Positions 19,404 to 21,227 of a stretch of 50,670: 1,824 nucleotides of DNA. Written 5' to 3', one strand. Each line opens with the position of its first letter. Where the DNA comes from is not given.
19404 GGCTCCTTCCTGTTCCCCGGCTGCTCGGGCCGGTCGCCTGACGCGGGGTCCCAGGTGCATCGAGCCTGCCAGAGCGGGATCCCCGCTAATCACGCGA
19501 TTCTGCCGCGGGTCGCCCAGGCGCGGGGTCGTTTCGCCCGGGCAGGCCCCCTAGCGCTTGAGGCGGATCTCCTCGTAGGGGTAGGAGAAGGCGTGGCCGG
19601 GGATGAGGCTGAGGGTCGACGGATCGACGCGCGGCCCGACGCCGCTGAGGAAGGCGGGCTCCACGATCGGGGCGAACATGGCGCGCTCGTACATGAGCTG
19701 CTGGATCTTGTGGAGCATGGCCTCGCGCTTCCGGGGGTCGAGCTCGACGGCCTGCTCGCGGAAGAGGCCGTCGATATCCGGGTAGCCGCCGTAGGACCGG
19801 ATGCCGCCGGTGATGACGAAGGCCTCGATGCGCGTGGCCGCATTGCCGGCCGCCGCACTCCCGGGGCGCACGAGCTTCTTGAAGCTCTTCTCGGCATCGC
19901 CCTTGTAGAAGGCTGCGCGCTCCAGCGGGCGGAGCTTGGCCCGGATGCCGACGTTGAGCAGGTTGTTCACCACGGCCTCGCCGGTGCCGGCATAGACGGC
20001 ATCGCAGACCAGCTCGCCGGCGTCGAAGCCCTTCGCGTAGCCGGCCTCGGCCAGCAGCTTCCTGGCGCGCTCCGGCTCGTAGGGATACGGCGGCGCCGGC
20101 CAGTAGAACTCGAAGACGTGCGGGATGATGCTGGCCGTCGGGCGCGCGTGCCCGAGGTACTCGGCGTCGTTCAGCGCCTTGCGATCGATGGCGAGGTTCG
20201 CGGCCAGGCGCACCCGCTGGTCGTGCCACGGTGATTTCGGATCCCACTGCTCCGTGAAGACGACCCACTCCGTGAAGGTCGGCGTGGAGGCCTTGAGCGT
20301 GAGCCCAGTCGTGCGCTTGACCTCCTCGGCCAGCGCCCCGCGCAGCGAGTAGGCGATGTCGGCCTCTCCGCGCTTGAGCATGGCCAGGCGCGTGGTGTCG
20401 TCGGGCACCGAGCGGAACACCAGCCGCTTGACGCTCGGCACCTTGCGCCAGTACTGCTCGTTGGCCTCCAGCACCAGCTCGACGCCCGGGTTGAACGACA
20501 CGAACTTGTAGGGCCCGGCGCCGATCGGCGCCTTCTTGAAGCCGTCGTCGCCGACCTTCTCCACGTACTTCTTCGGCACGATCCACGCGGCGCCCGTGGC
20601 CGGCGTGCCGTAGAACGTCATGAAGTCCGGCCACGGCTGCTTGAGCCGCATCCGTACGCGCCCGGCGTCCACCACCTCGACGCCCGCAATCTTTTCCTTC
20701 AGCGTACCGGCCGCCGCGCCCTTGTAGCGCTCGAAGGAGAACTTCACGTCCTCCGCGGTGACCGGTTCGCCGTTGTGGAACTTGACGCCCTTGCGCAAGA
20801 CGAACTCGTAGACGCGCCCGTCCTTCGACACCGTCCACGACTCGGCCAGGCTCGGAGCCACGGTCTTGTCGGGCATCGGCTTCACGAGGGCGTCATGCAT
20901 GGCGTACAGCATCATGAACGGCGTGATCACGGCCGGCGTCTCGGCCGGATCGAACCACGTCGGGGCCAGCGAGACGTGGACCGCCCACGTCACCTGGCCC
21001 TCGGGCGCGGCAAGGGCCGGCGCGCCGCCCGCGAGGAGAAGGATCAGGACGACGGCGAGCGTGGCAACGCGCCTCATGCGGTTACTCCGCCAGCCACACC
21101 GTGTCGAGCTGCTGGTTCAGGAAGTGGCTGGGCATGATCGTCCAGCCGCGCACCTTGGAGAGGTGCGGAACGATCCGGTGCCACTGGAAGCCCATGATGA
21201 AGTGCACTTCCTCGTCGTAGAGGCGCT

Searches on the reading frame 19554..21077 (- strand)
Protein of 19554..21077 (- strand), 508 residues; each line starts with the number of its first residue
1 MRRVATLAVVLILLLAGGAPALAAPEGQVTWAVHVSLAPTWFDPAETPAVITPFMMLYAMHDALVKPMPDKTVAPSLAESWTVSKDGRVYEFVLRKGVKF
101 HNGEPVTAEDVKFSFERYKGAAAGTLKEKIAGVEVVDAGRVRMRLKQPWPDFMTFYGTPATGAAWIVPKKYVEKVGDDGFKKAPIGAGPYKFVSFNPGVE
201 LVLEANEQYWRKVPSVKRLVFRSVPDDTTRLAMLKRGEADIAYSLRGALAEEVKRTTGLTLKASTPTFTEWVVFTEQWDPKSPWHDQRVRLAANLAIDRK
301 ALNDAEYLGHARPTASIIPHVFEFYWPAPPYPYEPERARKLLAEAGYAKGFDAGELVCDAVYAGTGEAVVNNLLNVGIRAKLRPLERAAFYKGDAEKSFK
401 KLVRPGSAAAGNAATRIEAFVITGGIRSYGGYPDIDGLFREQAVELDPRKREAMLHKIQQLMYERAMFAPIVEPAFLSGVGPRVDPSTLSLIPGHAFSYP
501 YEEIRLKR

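Call 27: find_related_loci(query=A4, collection=genome_contigs, flank=6000)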
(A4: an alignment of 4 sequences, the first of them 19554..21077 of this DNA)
Query A4 (508 aa) in genome_contigs; peptide patterns used: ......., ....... (x = any residue, [..] = any of these).
594 stretches matched a pattern (row limit reached: there are more); 543 encode a relative of the query (tblastn E <= 1e-3); the best 80 are kept; 80 distinct loci.
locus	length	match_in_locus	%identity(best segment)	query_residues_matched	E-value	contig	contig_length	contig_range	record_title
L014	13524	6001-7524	80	2-507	0e+0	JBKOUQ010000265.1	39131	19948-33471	MAG: Candidatus Methylomirabilota bacterium isolate GM_HAYS_MAG_00022 GM_HAYS_000000045741, whole genome shotgun sequenc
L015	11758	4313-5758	80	26-507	0e+0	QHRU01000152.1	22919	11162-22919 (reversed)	MAG: Candidatus Rokuibacteriota bacterium isolate AR7 14_0929_02_30cm_scaffold_1763_curated, whole genome shotgun sequen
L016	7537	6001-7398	81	23-507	0e+0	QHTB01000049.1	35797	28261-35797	MAG: Candidatus Rokuibacteriota bacterium isolate AR17 14_0903_12_30cm_scaffold_1006_curated, whole genome shotgun seque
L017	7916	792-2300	76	4-507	0e+0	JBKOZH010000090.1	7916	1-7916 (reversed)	MAG: Candidatus Methylomirabilota bacterium isolate GB_HAYS_MAG_00039 GB_HAYS_000001207147, whole genome shotgun sequenc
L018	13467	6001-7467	80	19-507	0e+0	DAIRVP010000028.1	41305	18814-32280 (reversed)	MAG TPA_asm: Candidatus Rokuibacteriota bacterium isolate CTOTU27893 NODE_69_length_41305_cov_6.990303, whole genome sho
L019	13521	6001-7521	75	8-507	0e+0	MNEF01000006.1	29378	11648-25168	MAG: Candidatus Rokubacteria bacterium 13_1_40CM_69_27 13_1_40cm_scaffold_238, whole genome shotgun sequence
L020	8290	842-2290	77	25-507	0e+0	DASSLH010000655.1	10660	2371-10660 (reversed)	MAG TPA_asm: Candidatus Methylomirabilota bacterium isolate SMAG_U1165 k141_367164, whole genome shotgun sequence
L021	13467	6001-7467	76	19-507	0e+0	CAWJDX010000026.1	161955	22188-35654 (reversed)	MAG: uncultured Candidatus Rokubacteria bacterium isolate MFD06298.bin.2.137 genome assembly, contig: contig_8032, whole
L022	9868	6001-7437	76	26-504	0e+0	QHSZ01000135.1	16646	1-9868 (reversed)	MAG: Candidatus Rokuibacteriota bacterium isolate AR19 14_1009_16_40cm_scaffold_20696_curated, whole genome shotgun sequ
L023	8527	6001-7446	75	24-507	0e+0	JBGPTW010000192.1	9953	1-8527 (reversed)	MAG: Candidatus Methylomirabilia bacterium isolate OBJ1_062018_110_59 k141_2563014_length_9953_cov_15.2968, whole genome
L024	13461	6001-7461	74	19-507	0e+0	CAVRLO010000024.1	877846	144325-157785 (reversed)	MAG: uncultured Candidatus Rokubacteria bacterium isolate MFD04850.bin.2.308 genome assembly, contig: contig_609, whole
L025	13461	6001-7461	73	19-507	0e+0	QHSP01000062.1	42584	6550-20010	MAG: Candidatus Rokuibacteriota bacterium isolate AR28 14_1009_16_30cm_scaffold_808_curated, whole genome shotgun sequen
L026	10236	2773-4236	90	20-507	0e+0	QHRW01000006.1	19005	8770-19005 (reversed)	MAG: Candidatus Rokuibacteriota bacterium isolate AR5 14_1009_16_40cm_scaffold_5250_curated, whole genome shotgun sequen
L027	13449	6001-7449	74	24-507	0e+0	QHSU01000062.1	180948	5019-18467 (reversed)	MAG: Candidatus Rokuibacteriota bacterium isolate AR23 14_1009_16_40cm_scaffold_15_curated, whole genome shotgun sequenc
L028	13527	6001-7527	70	1-507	0e+0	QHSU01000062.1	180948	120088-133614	MAG: Candidatus Rokuibacteriota bacterium isolate AR23 14_1009_16_40cm_scaffold_15_curated, whole genome shotgun sequenc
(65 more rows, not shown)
